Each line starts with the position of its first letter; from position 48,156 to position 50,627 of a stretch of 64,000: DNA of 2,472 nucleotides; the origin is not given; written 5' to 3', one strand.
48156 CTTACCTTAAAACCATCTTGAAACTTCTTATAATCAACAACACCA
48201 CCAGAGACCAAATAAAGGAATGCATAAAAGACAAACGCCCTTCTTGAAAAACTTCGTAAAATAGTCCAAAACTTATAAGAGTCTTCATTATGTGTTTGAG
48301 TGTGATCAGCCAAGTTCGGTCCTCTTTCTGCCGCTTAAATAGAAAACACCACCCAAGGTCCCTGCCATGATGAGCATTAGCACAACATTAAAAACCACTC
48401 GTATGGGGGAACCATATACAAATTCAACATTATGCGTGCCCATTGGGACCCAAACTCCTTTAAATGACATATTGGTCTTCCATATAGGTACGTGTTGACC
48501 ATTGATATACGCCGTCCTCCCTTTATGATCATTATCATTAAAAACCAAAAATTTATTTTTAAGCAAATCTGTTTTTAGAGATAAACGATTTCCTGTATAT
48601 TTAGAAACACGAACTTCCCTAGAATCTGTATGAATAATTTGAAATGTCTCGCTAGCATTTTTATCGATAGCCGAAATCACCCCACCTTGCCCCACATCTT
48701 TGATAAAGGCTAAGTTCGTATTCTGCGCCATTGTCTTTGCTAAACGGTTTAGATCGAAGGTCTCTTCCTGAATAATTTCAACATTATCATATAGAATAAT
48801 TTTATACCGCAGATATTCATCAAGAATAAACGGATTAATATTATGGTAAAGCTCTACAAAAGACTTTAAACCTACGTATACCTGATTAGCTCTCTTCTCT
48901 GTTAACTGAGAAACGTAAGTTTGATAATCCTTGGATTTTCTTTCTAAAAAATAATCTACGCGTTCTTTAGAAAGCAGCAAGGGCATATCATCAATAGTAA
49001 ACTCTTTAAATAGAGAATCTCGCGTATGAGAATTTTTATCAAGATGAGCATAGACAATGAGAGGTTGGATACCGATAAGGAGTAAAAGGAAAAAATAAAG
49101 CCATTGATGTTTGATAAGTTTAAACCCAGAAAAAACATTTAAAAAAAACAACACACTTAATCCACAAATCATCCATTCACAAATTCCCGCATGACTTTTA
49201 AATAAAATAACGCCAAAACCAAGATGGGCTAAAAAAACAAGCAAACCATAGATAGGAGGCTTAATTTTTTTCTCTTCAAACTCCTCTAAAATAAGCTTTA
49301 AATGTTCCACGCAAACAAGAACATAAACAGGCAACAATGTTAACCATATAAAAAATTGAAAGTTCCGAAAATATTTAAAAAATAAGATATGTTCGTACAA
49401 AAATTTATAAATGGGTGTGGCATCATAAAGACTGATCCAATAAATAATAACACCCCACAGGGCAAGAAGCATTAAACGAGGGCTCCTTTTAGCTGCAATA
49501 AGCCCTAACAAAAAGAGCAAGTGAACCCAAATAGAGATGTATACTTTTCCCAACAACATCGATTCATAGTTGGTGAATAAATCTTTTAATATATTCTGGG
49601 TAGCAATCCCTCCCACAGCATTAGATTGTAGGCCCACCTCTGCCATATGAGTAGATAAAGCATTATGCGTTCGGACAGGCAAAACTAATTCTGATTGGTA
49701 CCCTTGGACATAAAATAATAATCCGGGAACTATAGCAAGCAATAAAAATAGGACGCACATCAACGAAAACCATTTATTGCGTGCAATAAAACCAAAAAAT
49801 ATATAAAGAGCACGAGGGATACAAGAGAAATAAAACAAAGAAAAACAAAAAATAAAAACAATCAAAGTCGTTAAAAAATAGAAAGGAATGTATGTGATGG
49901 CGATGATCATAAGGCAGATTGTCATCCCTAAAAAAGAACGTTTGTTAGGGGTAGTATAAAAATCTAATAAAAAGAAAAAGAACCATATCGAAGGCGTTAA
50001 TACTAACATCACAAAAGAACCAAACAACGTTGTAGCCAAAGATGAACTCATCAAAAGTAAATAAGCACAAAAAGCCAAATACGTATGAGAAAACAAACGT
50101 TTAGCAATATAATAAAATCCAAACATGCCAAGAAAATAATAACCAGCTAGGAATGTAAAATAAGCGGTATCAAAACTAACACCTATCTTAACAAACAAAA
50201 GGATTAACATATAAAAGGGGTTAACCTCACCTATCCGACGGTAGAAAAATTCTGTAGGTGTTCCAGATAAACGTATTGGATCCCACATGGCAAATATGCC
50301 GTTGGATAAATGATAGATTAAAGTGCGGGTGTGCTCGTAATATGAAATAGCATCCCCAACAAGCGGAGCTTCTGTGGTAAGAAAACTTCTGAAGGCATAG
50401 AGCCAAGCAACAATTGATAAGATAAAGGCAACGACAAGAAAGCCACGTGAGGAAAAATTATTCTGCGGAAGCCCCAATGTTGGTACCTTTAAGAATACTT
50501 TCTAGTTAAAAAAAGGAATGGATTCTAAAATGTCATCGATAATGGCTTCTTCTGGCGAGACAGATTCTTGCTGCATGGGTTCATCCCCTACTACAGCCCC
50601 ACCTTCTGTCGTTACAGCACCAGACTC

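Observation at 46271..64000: An 18-kb co-directional cluster of envelope proteins headed by two giant repeat proteins and ending in a PilZ receptor: candidate uncharacterised cell-surface assembly/glycosylation system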

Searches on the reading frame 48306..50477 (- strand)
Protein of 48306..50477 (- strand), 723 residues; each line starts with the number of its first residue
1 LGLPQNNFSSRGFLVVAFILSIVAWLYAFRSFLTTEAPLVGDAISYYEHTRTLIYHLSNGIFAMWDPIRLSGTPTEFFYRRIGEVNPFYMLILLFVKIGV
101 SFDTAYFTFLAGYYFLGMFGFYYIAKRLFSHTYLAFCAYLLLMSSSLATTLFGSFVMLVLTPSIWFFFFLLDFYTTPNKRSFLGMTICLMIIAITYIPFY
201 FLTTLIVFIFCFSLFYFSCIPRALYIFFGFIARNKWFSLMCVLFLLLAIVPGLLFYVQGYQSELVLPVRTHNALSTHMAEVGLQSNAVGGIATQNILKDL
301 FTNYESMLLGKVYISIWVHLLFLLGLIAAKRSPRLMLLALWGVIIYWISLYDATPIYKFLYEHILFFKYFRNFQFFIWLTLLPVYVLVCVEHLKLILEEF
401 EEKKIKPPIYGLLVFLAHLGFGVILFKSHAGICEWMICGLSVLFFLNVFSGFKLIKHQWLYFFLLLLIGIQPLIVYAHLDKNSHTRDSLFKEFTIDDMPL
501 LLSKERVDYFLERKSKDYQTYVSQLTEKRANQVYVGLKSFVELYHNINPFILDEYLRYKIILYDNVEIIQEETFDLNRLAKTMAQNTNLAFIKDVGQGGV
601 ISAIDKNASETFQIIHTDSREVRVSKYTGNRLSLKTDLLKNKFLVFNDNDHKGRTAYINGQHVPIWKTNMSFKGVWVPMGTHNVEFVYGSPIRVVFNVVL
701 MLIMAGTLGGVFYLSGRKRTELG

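Call 5: search_protein_families(library=pfam, proteins=[window:48306-50477:-], max_evalue=0.01)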
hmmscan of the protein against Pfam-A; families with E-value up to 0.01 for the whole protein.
window:48306-50477:- (723 aa): 1 family
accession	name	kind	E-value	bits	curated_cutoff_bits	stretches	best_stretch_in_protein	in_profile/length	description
PF09586.16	YfhO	-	1.9e-05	23.7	28.5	1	611-691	743-826/835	Bacterial membrane protein YfhO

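Call 11: find_homologous_proteins(query=window:48306-50477:-, max_evalue=0.001)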
Query window:48306-50477:- (723 aa): 42 proteins with E <= 0.001 among 8000 candidates.
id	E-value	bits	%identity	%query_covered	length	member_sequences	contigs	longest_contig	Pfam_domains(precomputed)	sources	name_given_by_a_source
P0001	0.0e+0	1626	100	100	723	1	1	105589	PF09586.17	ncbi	-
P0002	4.6e-134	467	38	90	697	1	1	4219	-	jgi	-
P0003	4.0e-133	464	37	100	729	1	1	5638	PF09586.17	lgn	-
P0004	1.7e-128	449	38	95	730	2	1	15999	PF09586.17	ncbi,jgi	jgi:hypothetical protein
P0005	8.3e-126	440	36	98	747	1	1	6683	PF09586.17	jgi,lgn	-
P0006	1.7e-125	439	36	98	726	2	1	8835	-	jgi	-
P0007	2.5e-124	435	36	95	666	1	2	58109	PF09586.17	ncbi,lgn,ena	-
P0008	1.0e-123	433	36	95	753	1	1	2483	PF09586.17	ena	-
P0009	1.7e-122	429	36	92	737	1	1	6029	-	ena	-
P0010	1.5e-118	416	35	97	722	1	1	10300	-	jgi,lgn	-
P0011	1.3e-117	413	35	95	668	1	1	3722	-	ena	-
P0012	3.4e-117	411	36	95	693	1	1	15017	PF09586.17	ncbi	-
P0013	8.0e-117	410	35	95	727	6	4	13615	-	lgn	-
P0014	4.0e-116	408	36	94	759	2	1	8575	-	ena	-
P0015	6.7e-116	407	36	95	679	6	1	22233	-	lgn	-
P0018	4.5e-113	398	35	95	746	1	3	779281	-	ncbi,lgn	-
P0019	8.0e-113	397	34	95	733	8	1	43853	PF09586.17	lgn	-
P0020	1.4e-112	396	36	93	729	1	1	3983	PF09586.17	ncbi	-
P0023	9.7e-110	387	32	100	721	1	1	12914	PF09586.17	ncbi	-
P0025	1.4e-101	360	33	99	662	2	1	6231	PF09586.17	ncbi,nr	ncbi:MAG: hypothetical protein KC618_00830 [Candidatus Omnitrophica bacterium]|nr:hypothetical prote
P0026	4.1e-100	355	33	98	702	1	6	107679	PF09586.17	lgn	-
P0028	1.4e-99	353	33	96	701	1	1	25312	PF09586.17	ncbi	-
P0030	1.7e-97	346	32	98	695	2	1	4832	PF09586.17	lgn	-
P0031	5.2e-96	341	32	96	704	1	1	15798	PF09586.17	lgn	-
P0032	6.0e-95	338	34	87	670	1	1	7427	PF09586.17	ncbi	-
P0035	1.3e-93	333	32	95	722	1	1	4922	PF09586.17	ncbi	-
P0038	1.9e-86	309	32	93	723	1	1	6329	PF09586.17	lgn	-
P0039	1.6e-80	290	30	94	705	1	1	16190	PF09586.17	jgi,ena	-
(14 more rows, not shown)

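Call 12: find_encoding_contigs(protein=P0001, flank=10000, max_places=3)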
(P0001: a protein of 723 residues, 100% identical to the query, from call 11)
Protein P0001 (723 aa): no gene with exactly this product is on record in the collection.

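Call 13: find_encoding_contigs(protein=P0018, flank=10000, max_places=3)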
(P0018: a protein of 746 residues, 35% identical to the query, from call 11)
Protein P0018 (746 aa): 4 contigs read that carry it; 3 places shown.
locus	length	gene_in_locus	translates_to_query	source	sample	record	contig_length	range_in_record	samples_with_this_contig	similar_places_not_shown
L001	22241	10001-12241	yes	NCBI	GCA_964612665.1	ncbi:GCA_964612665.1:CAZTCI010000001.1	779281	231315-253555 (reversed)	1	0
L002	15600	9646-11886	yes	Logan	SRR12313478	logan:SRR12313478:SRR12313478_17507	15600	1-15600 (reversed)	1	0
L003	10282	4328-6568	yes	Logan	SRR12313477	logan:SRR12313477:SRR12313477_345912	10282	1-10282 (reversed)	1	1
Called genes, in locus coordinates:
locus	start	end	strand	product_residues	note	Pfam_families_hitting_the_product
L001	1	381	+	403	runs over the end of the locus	PF02353:CMAS, PF13489:Methyltransf_23, PF13847:Methyltransf_31 (weak), PF08241:Methyltransf_11, PF08242:Methyltransf_12, PF13649:Methyltransf_25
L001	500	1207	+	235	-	PF00535:Glycos_transf_2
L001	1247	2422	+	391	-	-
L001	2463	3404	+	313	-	PF23914:TPR_CcmH_CycH (faint), PF12895:ANAPC3 (faint), PF13424:TPR_12 (faint), PF13431:TPR_17 (faint), PF13432:TPR_16 (faint), PF14559:TPR_19 (faint), PF00515:TPR_1 (weak), PF13414:TPR_11 (weak), +3 more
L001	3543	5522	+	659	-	PF00989:PAS, PF08448:PAS_4, PF13426:PAS_9, PF08447:PAS_3, PF00989:PAS, PF08448:PAS_4, PF07730:HisKA_3, PF02518:HATPase_c, +3 more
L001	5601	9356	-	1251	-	PF00801:PKD, PF18911:PKD_4, PF22352:K319L-like_PKD, PF07691:PA14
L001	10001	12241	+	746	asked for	-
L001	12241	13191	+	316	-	PF13174:TPR_6 (faint), PF13424:TPR_12 (faint), PF12895:ANAPC3 (faint), PF00515:TPR_1, PF07719:TPR_2 (weak), PF13181:TPR_8 (weak), PF13414:TPR_11 (weak), PF13432:TPR_16 (weak), +4 more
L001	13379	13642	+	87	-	PF10771:DUF2582 (weak)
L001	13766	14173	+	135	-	-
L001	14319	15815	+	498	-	PF00089:Trypsin, PF13365:Trypsin_2, PF00595:PDZ (weak), PF13180:PDZ_2, PF17820:PDZ_6 (faint), PF17815:PDZ_3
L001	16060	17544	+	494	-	PF06762:LMF1, PF25179:LMF1_C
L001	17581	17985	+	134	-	-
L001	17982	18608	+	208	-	PF06736:TMEM175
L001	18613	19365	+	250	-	PF03372:Exo_endo_phos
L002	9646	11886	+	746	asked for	-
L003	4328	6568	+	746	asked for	-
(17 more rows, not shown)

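Call 15: find_related_loci(query=A1, collection=genome_contigs, flank=10000)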
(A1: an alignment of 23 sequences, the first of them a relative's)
Query A1 (723 aa) in genome_contigs; peptide patterns used: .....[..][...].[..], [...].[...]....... (x = any residue, [..] = any of these).
157 stretches matched a pattern; 90 encode a relative of the query (tblastn E <= 1e-3); the best 80 are kept; 79 distinct loci.
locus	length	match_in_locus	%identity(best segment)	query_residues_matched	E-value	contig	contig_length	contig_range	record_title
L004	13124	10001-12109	38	20-707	2e-127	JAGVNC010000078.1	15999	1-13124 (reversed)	MAG: Candidatus Omnitrophota bacterium isolate DeMMO3_17 c_000000012998, whole genome shotgun sequence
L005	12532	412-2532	36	16-723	2e-125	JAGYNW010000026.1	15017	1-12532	MAG: Candidatus Omnitrophota bacterium isolate M55B153 26, whole genome shotgun sequence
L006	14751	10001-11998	37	13-684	1e-124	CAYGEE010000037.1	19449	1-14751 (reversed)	MAG TPA_asm: uncultured Planctomycetales bacterium isolate ERP113451_co3_410 genome assembly, contig: NODE_2069_length_1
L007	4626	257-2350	35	6-693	2e-124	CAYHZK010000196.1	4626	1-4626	MAG TPA_asm: uncultured Planctomycetales bacterium isolate ERP119705_co15_651 genome assembly, contig: NODE_25592_length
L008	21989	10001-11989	35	4-709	7e-123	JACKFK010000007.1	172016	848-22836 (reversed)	MAG: Candidatus Omnitrophota bacterium isolate HK-STAS-OMNI-3 HK-STAS-OMNI-3_7, whole genome shotgun sequence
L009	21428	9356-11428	37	9-703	2e-129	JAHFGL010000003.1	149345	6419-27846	MAG: Candidatus Omnitrophota bacterium isolate nzgw314 NODE_156_length_149346_cov_4.797098, whole genome shotgun sequenc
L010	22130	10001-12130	34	14-698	8e-119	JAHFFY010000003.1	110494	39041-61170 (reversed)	MAG: Candidatus Omnitrophota bacterium isolate nzgw302 NODE_209_length_110495_cov_3.920860, whole genome shotgun sequenc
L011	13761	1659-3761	35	12-692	1e-117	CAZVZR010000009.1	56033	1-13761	MAG TPA_asm: uncultured Planctomycetales bacterium isolate SRP193066_co2_435 genome assembly, contig: NODE_199_length_56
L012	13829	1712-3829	35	6-697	8e-117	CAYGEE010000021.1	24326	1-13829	MAG TPA_asm: uncultured Planctomycetales bacterium isolate ERP113451_co3_410 genome assembly, contig: NODE_1453_length_2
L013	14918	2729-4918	35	8-707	3e-115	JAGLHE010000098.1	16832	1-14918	MAG: Candidatus Omnitrophota bacterium isolate RS_10_7 ROV157_10.bin.7.fa_98, whole genome shotgun sequence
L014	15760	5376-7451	36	19-701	3e-115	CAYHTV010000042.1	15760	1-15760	MAG TPA_asm: uncultured Planctomycetales bacterium isolate ERP119705_co15_632 genome assembly, contig: NODE_3950_length_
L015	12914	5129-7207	32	4-703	8e-114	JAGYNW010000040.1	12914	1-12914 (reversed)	MAG: Candidatus Omnitrophota bacterium isolate M55B153 40, whole genome shotgun sequence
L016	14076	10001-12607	35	13-713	4e-111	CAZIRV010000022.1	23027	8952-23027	MAG TPA_asm: uncultured Planctomycetales bacterium isolate SRP128015_co1_466 genome assembly, contig: NODE_2843_length_2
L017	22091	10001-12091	35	25-714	4e-111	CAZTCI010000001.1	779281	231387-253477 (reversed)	MAG TPA_asm: uncultured Planctomycetales bacterium isolate binchicken_co185_276 genome assembly, contig: NODE_4_length_7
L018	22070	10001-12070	33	1-700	3e-110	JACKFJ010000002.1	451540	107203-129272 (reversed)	MAG: Candidatus Omnitrophota bacterium isolate HK-STAS-OMNI-2 HK-STAS-OMNI-2_2, whole genome shotgun sequence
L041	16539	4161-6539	35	16-721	3e-100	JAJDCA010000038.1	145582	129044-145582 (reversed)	MAG: Candidatus Omnitrophota bacterium isolate OFTM38 OFTM38_37, whole genome shotgun sequence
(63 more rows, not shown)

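Call 33: search_protein_families(library=ncbifam, proteins=[window:48306-50477:-], max_evalue=0.01)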
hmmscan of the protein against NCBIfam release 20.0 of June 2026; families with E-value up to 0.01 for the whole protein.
window:48306-50477:- (723 aa): 0 families

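Call 43: search_solved_structures(query=A1, max_evalue=1)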
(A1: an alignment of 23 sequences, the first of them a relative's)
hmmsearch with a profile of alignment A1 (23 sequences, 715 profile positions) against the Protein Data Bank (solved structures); distinct sequences matched with E-value up to 1: 16.
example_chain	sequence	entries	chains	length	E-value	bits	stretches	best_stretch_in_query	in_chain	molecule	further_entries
5heu_A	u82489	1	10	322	0.11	14.2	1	369-448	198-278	Gamma-aminobutyric-acid receptor subunit beta-1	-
2yks_A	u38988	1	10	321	0.13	13.9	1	369-448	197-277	CYS-LOOP LIGAND-GATED ION CHANNEL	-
1mu2_B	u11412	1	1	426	0.13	13.9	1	510-619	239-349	HIV-2 RT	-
5heo_A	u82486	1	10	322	0.14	13.8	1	369-448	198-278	Gamma-aminobutyric-acid receptor subunit beta-1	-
3uq4_A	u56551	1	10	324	0.14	13.7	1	369-448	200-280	Gamma-aminobutyric-acid receptor subunit beta-1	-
6ssi_A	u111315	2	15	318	0.14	13.7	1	369-448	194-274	Cys-loop ligand-gated ion channel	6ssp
6hk0_A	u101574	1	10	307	0.15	13.6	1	369-448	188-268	Cys-loop ligand-gated ion channel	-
3uq5_A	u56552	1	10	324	0.15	13.6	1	369-448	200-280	Gamma-aminobutyric-acid receptor subunit beta-1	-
6v03_A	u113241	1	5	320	0.16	13.6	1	369-448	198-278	Gamma-aminobutyric-acid receptor subunit beta-1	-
2yn6_A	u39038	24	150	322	0.17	13.5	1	369-448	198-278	PENTAMERIC LIGAND-GATED ION CHANNEL ELIC | ELIC Pentameric Ligand Gated Ion Channel from Erwinia Chrysanthemi | Gamma-aminobutyric-acid receptor subunit beta-1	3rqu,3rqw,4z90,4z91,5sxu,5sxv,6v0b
5hej_A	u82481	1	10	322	0.17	13.5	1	369-448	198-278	Gamma-aminobutyric-acid receptor subunit beta-1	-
5hew_A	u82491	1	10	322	0.17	13.5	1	369-448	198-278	Gamma-aminobutyric-acid receptor subunit beta-1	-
4twd_A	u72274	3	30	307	0.19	13.3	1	369-447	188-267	Cys-loop ligand-gated ion channel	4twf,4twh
2x5f_A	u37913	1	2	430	0.19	13.3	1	600-648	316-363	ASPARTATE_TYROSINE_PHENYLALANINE PYRIDOXAL-5' PHOSPHATE-DEPENDENT AMINOTRANSFERASE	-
1mu2_A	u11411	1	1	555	0.2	13.2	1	510-619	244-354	HIV-2 RT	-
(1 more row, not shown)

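Call 59: search_protein_families(library=pfam, proteins=[L010:5502-6134:+, L010:6214-6876:+, L010:9213-9923:+], max_evalue=0.001)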
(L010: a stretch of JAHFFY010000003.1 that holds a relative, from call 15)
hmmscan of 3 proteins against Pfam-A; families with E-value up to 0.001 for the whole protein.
L010:5502-6134:+ (210 aa): 2 families
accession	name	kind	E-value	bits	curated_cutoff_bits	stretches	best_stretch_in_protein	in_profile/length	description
PF04264.18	YceI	-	1.5e-25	90.7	23.7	1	41-205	1-148/150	YceI-like domain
PF21900.3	DUF6920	-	0.00088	19.3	27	0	76-204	78-204/222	Family of unknown function (DUF6920)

L010:6214-6876:+ (220 aa): 2 families
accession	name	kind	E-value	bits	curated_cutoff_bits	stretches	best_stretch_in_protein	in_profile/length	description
PF13462.12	Thioredoxin_4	-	1.8e-23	84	23.2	1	47-200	3-157/165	Thioredoxin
PF01323.26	DSBA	-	4.1e-08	33.7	25.6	1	116-203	101-184/191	DSBA-like thioredoxin domain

L010:9213-9923:+ (236 aa): 3 families
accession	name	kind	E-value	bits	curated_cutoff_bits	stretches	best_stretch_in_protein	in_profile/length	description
PF02678.22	Pirin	-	6.9e-38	129.4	26.1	1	16-123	10-108/108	Pirin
PF17954.7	Pirin_C_2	-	1.6e-28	99.1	22.9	1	150-235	1-86/86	Quercetinase C-terminal cupin domain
PF07883.17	Cupin_2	-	4.5e-07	29.9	27.2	1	51-121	4-69/70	Cupin domain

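Call 61: predict_structure(alignment_id=A1)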
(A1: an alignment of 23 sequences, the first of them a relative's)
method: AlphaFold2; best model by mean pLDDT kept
length: 723 residues; sequences in the alignment: 23
mean_pLDDT: 83.7   pTM: 0.87
mean pLDDT of the five models: 83.7, 83.7, 82.4, 81.8, 81.7
residues with pLDDT >= 90: 313; 70-90: 307; 50-70: 64; < 50: 39
segments of 3 or more residues with pLDDT < 50: 2-5, 289-295, 487-506, 527-531
pLDDT, mean of each block of 10 residues (from residue 1): 55 91 92 82 82 87 82 85 87 91 91 95 95 95 91 87 97 94 97 86 94 95 96 97 95 83 71 65 57 51 70 85 86 93 89 76 82 82 95 89 74 87 84 89 88 82 93 86 60 37 49 61 50 76 86 89 92 88 94 68 78 90 89 94 93 92 92 94 93 90 95 88 67
secondary structure, 60 per line:
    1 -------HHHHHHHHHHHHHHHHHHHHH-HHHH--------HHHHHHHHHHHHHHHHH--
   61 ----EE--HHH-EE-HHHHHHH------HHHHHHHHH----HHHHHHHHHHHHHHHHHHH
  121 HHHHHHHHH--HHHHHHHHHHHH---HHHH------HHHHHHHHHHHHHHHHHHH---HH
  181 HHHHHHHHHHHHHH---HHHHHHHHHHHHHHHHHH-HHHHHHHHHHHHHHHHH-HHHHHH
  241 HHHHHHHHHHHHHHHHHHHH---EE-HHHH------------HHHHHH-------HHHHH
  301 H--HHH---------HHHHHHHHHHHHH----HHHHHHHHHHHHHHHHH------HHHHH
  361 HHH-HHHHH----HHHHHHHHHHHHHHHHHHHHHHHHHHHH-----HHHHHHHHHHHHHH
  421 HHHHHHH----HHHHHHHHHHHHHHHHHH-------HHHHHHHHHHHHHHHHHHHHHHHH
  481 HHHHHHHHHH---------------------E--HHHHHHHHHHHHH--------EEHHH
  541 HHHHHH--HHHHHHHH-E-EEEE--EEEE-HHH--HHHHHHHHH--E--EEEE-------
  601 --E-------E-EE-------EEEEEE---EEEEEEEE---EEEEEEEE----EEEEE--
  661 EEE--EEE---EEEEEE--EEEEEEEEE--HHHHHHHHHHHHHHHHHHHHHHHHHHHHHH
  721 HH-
elements in order (helices of 4 or more, strands of 3 or more residues): H8-28 H30-33 H42-58 H76-82 H89-97 H102-129 H132-143 H147-150 H157-175 H179-194 H198-215 H217-233 H235-260 H267-270 H283-288 H296-301 H316-328 H333-349 H356-363 H365-369 H374-401 H407-427 H432-449 H457-490 H515-527 H538-546 H549-556 E560-563 E566-569 H576-584 E590-593 E622-627 E631-638 E642-649 E654-658 E661-663 E666-668 E672-677 E680-688 H691-722
